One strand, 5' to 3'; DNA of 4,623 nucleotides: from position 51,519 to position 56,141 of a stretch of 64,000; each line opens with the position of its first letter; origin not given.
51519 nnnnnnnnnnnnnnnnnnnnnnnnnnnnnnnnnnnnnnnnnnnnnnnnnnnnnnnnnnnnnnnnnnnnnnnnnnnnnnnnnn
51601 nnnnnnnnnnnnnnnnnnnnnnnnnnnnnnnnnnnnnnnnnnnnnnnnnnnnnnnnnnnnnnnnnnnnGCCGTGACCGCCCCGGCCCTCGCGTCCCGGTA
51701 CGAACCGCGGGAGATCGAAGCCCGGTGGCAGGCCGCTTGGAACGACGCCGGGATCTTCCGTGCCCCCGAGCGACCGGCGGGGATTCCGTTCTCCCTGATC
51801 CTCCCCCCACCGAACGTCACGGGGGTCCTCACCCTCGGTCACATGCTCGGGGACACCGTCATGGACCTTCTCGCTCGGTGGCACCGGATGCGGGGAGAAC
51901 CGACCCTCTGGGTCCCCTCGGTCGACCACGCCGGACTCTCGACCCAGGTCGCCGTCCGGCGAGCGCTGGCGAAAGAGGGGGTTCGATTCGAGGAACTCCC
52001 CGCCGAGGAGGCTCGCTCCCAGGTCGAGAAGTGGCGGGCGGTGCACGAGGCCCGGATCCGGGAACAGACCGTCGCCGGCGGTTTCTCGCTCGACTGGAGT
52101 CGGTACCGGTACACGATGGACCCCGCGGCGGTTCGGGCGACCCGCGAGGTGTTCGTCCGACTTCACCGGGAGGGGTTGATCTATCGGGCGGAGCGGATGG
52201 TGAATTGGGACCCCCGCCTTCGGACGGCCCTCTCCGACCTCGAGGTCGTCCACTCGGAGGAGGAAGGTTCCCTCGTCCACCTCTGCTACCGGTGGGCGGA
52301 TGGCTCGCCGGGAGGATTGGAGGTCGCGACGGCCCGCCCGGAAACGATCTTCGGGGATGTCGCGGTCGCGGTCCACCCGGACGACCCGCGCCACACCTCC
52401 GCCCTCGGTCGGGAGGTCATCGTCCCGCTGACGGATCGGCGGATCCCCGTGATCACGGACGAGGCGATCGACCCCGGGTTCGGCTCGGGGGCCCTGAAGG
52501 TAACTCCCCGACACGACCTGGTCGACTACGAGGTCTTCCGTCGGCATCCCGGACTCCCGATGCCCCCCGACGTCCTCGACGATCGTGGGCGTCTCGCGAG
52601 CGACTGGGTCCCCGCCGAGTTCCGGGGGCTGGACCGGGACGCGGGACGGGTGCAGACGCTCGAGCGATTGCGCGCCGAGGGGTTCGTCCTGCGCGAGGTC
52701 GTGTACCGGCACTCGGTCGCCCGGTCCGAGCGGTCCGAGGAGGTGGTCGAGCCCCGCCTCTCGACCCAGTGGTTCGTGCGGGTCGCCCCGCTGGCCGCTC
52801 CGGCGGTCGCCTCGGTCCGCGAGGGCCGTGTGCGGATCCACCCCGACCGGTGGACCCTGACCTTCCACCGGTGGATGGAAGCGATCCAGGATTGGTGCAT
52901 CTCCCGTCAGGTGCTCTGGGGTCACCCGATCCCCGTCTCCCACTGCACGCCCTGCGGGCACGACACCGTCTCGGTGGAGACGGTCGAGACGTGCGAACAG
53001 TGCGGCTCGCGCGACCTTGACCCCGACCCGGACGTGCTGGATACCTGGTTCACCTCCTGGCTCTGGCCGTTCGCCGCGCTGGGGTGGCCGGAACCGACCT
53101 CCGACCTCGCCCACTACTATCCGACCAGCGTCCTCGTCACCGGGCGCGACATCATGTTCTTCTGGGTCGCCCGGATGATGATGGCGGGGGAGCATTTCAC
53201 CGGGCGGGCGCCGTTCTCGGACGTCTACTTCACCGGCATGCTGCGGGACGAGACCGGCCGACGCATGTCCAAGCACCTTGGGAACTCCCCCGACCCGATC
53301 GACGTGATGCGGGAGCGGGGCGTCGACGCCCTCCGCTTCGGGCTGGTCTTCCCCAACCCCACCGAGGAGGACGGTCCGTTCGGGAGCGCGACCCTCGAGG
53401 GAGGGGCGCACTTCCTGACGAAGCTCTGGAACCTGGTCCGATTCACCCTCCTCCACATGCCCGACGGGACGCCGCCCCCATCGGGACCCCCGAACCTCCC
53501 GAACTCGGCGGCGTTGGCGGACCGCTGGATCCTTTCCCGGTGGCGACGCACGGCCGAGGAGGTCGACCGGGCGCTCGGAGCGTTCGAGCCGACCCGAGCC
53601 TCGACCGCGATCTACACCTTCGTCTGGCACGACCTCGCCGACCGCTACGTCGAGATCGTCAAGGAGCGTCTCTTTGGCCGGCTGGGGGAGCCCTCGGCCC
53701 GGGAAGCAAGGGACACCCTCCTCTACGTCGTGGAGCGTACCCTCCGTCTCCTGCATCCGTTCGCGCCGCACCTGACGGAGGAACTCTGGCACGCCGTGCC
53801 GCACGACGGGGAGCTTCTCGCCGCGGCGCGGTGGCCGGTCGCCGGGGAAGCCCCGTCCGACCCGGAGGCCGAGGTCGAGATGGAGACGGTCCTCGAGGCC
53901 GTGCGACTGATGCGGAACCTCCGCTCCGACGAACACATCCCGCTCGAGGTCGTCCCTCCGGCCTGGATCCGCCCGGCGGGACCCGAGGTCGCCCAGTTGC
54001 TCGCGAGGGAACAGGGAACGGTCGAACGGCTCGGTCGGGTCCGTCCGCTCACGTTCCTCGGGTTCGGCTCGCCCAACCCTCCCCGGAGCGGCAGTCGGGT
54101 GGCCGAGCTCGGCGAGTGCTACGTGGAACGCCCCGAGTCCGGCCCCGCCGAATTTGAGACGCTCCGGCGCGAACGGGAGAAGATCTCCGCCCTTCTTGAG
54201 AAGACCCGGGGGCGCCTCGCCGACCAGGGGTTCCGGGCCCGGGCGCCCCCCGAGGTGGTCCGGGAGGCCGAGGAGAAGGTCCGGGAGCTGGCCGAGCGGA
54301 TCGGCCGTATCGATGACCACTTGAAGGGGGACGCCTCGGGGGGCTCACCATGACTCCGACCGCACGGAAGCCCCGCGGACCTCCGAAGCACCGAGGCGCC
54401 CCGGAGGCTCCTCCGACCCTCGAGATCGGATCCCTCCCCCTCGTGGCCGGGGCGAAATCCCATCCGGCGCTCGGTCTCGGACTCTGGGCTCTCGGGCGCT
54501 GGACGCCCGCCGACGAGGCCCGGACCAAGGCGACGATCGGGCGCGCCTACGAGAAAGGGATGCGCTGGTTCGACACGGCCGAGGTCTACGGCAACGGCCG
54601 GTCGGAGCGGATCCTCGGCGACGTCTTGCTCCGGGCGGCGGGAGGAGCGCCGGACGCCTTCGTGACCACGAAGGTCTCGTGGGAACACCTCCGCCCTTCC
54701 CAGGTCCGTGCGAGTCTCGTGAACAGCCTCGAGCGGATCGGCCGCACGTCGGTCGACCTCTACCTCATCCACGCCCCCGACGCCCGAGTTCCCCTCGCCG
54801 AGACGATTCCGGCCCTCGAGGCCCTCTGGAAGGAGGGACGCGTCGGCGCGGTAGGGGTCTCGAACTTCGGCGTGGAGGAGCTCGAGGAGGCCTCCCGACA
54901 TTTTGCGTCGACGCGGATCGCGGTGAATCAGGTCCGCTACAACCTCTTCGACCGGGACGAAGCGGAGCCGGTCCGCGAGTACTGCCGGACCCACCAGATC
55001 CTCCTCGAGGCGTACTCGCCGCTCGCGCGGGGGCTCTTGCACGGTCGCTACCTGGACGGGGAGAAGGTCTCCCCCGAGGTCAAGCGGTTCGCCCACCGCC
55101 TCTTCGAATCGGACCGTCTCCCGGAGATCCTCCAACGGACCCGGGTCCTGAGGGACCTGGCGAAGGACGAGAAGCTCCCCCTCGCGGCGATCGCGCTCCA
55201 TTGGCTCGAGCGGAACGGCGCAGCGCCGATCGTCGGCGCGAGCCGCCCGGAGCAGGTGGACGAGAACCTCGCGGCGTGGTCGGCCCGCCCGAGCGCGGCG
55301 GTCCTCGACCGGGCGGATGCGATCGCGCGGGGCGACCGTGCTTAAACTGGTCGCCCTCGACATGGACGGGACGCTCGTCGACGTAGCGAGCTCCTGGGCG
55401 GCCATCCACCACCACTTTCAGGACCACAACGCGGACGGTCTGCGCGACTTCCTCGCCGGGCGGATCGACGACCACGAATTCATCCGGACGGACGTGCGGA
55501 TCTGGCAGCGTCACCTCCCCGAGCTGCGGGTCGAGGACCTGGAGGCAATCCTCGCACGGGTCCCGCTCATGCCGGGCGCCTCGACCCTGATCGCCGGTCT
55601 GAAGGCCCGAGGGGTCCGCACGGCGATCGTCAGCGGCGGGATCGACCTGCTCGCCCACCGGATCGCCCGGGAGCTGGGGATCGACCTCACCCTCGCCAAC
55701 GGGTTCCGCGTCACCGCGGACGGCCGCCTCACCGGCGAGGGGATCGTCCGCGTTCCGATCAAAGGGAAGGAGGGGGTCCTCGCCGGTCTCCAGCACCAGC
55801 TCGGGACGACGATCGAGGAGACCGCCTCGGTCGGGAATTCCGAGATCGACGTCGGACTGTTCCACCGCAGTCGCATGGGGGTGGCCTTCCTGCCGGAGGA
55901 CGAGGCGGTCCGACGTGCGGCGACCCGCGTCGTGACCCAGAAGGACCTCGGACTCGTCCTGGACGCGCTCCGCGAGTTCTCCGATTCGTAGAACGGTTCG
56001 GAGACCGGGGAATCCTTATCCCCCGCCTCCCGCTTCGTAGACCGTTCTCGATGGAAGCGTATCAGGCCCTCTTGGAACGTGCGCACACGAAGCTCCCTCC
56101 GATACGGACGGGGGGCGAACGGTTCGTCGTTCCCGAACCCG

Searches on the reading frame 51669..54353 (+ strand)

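Call 58: search_protein_families(library=pfam, proteins=[window:51669-54353:+], max_evalue=0.00001)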
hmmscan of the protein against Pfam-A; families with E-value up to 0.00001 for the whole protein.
window:51669-54353:+ (894 aa): 4 families
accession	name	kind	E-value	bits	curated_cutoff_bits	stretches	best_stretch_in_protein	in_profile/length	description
PF00133.28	tRNA-synt_1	-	1.1e-108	364.1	22.7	1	20-561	2-404/414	tRNA synthetases class I (I, L, M and V)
PF08264.19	Anticodon_1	-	1.7e-34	119.3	25.1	1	618-758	1-139/148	Anticodon-binding domain of tRNA ligase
PF09334.17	tRNA-synt_1g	-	1.1e-13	51.2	20.1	1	50-193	10-135/391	tRNA synthetases class I (M)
PF10458.14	Val_tRNA-synt_C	-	1.5e-08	35.2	25.9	1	831-886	8-63/66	Valyl tRNA synthetase tRNA binding arm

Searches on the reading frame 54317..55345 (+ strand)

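Call 58: search_protein_families(library=pfam, proteins=[window:54317-55345:+], max_evalue=0.00001)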
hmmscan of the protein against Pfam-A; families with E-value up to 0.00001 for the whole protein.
window:54317-55345:+ (342 aa): 1 family
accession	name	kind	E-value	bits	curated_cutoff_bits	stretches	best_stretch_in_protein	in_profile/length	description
PF00248.27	Aldo_ket_red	-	5.6e-66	223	24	1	52-336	2-289/291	Aldo/keto reductase family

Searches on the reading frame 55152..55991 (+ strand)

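Call 58: search_protein_families(library=pfam, proteins=[window:55152-55991:+], max_evalue=0.00001)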
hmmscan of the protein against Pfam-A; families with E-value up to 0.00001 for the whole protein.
window:55152-55991:+ (279 aa): 3 families
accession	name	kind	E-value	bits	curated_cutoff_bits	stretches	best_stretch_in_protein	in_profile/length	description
PF12710.13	HAD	-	4.7e-19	70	27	1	67-237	1-188/189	haloacid dehalogenase-like hydrolase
PF00702.32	Hydrolase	-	1.4e-11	45.6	26.4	1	65-183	2-143/191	haloacid dehalogenase-like hydrolase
PF08282.18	Hydrolase_3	-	1.4e-06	28.7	20.9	0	210-266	192-248/255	haloacid dehalogenase-like hydrolase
